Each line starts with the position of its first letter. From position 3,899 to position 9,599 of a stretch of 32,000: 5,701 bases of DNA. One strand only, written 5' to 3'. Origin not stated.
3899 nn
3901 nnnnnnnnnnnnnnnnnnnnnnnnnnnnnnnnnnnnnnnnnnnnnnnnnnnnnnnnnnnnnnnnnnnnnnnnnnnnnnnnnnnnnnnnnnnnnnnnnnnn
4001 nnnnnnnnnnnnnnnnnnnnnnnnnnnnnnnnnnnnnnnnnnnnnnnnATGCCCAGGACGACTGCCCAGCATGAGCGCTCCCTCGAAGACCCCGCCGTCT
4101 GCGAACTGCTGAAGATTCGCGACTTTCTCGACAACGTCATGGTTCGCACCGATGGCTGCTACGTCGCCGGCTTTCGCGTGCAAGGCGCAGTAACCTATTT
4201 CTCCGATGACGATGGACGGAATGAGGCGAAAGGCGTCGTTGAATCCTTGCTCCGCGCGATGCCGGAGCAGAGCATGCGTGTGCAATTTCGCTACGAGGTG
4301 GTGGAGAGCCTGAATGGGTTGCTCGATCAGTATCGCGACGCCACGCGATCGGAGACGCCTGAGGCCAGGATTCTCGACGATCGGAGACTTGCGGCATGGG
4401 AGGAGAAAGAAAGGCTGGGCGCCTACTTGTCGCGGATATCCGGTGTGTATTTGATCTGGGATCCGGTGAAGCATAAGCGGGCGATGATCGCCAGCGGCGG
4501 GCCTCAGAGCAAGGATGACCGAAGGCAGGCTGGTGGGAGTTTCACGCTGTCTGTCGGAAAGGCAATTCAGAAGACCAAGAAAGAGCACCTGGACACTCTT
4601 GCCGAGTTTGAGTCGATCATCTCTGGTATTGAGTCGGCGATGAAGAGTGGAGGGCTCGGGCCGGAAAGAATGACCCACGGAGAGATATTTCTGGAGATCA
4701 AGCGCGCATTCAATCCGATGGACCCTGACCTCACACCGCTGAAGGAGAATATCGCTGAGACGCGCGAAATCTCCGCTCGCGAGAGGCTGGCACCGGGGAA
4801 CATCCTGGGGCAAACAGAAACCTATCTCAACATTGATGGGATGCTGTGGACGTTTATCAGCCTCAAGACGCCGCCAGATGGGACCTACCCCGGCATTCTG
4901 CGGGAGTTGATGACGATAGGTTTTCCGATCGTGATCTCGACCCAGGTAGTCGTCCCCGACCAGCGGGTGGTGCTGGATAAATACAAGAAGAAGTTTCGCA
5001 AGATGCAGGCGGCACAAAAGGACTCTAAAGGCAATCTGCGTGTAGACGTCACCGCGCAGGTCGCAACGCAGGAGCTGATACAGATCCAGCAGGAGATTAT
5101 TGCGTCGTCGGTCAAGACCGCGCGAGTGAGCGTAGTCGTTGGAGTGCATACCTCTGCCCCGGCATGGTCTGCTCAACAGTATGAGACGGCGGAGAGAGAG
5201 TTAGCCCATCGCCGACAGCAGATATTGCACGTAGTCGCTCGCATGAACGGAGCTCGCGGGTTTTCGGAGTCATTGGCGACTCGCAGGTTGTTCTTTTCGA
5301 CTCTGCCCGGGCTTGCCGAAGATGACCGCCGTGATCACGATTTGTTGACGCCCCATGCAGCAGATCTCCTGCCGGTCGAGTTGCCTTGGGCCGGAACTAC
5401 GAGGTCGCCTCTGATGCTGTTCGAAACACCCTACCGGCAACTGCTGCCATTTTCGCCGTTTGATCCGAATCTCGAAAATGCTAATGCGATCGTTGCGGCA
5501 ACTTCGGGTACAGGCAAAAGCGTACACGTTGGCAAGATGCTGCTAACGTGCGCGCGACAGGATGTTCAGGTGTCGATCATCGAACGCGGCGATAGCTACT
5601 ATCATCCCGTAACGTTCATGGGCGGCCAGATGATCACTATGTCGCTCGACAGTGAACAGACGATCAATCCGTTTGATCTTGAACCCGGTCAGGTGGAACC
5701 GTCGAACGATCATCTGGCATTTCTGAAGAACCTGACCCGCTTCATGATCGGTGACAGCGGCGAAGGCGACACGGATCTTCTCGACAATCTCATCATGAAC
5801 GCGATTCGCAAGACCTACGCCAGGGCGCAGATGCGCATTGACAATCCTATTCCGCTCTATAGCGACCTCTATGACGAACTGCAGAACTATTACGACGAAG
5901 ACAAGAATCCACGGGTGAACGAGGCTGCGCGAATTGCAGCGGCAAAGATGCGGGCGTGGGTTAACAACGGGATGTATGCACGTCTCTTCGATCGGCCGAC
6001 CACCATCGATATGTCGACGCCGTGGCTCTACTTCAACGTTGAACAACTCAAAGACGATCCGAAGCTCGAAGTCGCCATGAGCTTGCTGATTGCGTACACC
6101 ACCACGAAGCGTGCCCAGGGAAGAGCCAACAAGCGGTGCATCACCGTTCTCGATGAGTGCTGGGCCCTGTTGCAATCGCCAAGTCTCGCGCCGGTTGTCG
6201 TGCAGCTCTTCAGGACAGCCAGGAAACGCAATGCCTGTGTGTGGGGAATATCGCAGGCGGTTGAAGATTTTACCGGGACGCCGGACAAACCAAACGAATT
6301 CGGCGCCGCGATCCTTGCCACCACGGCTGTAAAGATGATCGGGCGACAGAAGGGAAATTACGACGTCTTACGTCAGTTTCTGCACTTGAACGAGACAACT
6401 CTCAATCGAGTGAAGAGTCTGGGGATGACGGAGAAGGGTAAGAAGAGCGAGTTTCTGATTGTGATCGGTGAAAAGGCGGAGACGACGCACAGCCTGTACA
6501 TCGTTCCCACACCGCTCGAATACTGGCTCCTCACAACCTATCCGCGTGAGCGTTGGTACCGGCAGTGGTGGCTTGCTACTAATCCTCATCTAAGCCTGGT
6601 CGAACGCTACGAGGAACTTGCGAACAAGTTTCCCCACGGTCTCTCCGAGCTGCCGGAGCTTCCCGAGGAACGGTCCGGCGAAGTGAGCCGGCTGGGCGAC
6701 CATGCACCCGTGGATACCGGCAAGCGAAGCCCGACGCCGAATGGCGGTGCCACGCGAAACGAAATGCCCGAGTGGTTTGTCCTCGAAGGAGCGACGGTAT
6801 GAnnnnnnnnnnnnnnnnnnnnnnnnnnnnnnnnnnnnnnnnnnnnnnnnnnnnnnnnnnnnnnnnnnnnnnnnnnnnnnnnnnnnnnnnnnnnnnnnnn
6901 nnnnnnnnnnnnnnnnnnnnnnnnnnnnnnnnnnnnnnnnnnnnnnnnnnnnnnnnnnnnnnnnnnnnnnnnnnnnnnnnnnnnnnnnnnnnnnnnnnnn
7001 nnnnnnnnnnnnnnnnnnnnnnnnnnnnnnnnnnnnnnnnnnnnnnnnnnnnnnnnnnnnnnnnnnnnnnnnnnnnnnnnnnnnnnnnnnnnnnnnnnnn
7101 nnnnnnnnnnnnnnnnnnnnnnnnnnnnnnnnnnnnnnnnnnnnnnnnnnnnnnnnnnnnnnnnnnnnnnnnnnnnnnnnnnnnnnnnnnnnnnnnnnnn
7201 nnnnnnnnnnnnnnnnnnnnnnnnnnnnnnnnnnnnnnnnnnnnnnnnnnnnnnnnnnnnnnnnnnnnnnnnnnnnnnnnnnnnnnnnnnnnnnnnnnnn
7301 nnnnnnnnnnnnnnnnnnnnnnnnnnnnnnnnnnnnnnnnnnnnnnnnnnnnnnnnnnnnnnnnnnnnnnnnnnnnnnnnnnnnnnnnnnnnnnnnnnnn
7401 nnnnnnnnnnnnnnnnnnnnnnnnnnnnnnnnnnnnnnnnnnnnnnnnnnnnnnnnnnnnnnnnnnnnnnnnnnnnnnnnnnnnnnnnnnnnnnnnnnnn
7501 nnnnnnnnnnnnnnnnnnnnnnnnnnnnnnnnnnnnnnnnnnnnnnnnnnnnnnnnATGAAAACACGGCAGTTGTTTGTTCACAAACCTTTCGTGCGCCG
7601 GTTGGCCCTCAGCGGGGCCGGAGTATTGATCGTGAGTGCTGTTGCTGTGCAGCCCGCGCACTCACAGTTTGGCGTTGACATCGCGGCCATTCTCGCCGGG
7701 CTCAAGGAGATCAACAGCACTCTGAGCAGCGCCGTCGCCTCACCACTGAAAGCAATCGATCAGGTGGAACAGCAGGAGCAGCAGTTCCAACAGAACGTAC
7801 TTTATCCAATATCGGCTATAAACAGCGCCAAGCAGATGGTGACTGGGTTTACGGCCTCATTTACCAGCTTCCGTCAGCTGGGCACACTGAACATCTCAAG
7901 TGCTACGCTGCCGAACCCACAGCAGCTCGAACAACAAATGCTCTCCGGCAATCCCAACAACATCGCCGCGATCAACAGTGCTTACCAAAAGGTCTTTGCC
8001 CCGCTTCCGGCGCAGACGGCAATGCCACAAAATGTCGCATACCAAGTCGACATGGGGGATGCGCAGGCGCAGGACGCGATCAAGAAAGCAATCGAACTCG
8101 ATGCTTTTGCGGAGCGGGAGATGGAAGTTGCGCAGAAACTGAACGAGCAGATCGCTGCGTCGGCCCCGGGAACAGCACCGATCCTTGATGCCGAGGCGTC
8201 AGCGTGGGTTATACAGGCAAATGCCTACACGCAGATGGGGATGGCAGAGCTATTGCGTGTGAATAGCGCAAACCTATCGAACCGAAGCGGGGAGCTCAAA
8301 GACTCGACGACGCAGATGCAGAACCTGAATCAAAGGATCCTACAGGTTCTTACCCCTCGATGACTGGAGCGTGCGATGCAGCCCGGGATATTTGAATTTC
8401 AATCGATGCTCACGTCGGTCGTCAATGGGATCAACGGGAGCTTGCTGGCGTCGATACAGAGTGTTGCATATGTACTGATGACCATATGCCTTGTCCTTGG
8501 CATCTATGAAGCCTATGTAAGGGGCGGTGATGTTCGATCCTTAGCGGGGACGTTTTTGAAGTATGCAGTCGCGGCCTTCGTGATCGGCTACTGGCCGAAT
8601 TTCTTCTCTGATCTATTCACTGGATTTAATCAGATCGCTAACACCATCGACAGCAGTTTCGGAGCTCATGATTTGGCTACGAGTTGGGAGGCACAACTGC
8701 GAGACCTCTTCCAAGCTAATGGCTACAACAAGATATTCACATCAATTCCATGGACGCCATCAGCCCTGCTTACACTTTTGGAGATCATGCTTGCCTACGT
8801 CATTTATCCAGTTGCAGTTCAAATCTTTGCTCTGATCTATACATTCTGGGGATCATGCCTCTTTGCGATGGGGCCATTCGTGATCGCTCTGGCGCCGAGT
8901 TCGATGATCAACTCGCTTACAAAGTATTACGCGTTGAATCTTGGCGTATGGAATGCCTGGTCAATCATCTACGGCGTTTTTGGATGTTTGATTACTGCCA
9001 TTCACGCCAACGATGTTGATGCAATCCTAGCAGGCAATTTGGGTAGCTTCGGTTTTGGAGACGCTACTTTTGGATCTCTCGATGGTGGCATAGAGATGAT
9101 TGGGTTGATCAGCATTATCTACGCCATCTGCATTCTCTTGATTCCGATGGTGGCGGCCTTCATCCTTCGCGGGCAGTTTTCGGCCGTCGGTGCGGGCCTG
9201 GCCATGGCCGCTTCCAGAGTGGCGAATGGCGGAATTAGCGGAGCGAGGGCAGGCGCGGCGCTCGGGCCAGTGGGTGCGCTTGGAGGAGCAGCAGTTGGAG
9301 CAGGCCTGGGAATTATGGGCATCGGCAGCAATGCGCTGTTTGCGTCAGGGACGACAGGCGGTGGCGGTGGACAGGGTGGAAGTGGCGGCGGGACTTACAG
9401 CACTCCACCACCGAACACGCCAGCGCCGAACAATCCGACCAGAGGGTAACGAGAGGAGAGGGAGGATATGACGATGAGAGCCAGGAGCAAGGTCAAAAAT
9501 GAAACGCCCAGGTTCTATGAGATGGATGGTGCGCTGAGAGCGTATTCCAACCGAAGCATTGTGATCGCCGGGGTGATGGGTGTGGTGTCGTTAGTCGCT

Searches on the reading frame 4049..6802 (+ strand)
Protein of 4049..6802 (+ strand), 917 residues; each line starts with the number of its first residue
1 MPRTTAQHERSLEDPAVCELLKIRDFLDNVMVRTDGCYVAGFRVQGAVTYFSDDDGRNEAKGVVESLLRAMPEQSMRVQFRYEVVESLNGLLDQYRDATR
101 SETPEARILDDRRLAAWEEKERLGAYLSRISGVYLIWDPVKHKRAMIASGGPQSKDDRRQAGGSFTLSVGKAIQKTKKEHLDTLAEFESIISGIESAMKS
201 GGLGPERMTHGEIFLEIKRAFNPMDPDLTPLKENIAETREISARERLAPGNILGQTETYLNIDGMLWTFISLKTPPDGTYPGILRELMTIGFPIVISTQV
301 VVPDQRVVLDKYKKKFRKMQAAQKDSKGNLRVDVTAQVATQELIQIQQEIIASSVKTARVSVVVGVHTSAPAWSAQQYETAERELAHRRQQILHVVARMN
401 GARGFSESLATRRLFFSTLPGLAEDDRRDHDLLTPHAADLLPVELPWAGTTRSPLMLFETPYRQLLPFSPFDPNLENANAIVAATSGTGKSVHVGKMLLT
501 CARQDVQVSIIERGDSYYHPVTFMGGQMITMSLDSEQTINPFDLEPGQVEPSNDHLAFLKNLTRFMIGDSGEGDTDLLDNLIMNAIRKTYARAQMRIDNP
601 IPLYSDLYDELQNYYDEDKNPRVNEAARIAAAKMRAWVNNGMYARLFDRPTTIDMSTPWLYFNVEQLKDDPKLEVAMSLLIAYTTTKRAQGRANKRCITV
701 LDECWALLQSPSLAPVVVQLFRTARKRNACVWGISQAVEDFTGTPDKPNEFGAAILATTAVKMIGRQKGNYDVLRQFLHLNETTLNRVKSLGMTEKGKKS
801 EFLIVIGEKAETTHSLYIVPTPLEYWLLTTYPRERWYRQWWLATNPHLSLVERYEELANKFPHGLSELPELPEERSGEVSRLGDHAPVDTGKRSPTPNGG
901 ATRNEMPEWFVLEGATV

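Call 4: search_protein_families(library=pfam, proteins=[window:4049-6802:+], max_evalue=1)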
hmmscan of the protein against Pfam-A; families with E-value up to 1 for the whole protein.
window:4049-6802:+ (917 aa): 3 families
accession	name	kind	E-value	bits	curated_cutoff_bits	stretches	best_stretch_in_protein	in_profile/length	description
PF19044.6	P-loop_TraG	-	1.8e-23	83.3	25.8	1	475-835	27-389/413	TraG P-loop domain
PF12846.13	AAA_10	-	8.2e-08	32.1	27.5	1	477-755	21-299/362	AAA-like domain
PF11130.14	TraC_F_IV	-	5.7e-05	22.8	28.1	1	70-370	51-334/375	TraC protein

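Call 10: search_protein_families(library=ncbifam, proteins=[window:4049-6802:+], max_evalue=1)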
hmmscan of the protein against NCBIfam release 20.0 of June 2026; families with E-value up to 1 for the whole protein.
window:4049-6802:+ (917 aa): 13 families
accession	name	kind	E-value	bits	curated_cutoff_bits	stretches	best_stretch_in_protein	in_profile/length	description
TIGR02746.1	TraC-F-type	equivalog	9e-55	185.9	567.05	1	284-842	245-783/800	type IV secretion system protein TraC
TIGR00929.1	VirB4_CagE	subfamily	1.8e-44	152.2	643.1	1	268-793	243-729/792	VirB4 family type IV secretion/conjugal transfer ATPase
NF045971.1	conju_CD1110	equivalog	7.3e-32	110.5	325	2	474-786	412-713/752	VirB4-like conjugal transfer ATPase, CD1110 family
NF045975.1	VirB4_plasma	equivalog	7.3e-27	93.5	590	1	474-768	512-833/894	Mbov_0397 family ICE element conjugal transfer ATPase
NF010278.0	PRK13721.1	subfamily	1.4e-20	72.8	1177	1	283-819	290-815/874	type IV secretion system protein TraC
NF010447.0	PRK13873.1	equivalog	3.8e-14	51.6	1020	2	270-534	232-499/815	conjugal transfer protein TrbE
NF010473.0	PRK13898.1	equivalog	1.3e-09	36.7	1050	1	630-742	579-690/801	type IV secretion system ATPase VirB4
TIGR03783.1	Bac_Flav_CT_G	subfamily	1e-08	33.5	261.55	1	476-807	437-778/829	TraG family conjugative transposon ATPase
NF010404.0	PRK13830.1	subfamily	1.6e-08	32.8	810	1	267-538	245-518/818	conjugal transfer protein TrbE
NF010466.0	PRK13891.1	subfamily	4e-07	28.3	1322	1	274-519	283-531/852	conjugal transfer protein TrbE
TIGR03744.1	traC_PFL_4706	equivalog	7.2e-07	27.4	520.6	2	577-743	616-780/892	conjugative transfer ATPase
NF052333.1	ATPase_TcpF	exception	0.022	12.6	1100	1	673-743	659-729/813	conjugal transfer ATPase TcpF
NF010427.0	PRK13853.1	equivalog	0.077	10.8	957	0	270-326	239-295/789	type IV secretion system protein VirB4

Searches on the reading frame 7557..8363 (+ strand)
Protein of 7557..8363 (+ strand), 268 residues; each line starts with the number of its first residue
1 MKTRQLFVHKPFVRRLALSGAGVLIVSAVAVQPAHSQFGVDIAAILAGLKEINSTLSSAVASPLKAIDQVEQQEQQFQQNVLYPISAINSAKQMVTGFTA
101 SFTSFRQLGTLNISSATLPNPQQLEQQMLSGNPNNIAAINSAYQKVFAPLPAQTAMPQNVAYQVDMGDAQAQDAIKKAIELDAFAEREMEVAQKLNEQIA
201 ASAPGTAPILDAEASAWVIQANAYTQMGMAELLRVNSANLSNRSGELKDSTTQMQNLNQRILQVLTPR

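Call 4: search_protein_families(library=pfam, proteins=[window:7557-8363:+], max_evalue=1)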
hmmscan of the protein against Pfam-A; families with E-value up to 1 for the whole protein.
window:7557-8363:+ (268 aa): 2 families
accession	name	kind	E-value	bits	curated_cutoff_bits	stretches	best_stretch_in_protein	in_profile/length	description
PF18234.7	VioE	-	0.03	15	25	0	155-224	70-138/182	Violacein biosynthetic enzyme VioE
PF10157.14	BORCS6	-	0.22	12.2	35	0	64-104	6-46/101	BLOC-1-related complex sub-unit 6 C-terminal helix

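Call 10: search_protein_families(library=ncbifam, proteins=[window:7557-8363:+], max_evalue=1)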
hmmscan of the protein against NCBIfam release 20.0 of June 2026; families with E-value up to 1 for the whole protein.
window:7557-8363:+ (268 aa): 2 families
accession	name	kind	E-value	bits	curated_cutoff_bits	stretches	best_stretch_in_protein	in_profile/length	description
NF006965.0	PRK09440.1-3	equivalog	0.0054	15.5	754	1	128-176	35-84/430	valine--pyruvate transaminase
TIGR03650.1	violacein_E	equivalog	0.028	14.4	177.05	0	155-222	70-136/184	violacein biosynthesis enzyme VioE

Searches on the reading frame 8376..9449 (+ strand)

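Call 9: search_protein_families(library=pfam, proteins=[window:8376-9449:+], max_evalue=0.01)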
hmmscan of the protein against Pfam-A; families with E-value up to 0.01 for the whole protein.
window:8376-9449:+ (357 aa): 0 families

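Call 10: search_protein_families(library=ncbifam, proteins=[window:8376-9449:+], max_evalue=1)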
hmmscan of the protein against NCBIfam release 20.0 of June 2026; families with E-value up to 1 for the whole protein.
window:8376-9449:+ (357 aa): 1 family
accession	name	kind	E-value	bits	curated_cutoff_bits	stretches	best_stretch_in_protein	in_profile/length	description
NF041644.1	CBO0543_fam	subfamily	0.065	13.5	35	1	125-207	34-115/116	CBO0543 family protein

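Call 92: search_protein_families(library=phrogs, proteins=[window:8376-9449:+], max_evalue=0.01)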
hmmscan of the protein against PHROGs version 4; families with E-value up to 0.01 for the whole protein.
window:8376-9449:+ (357 aa): 0 families
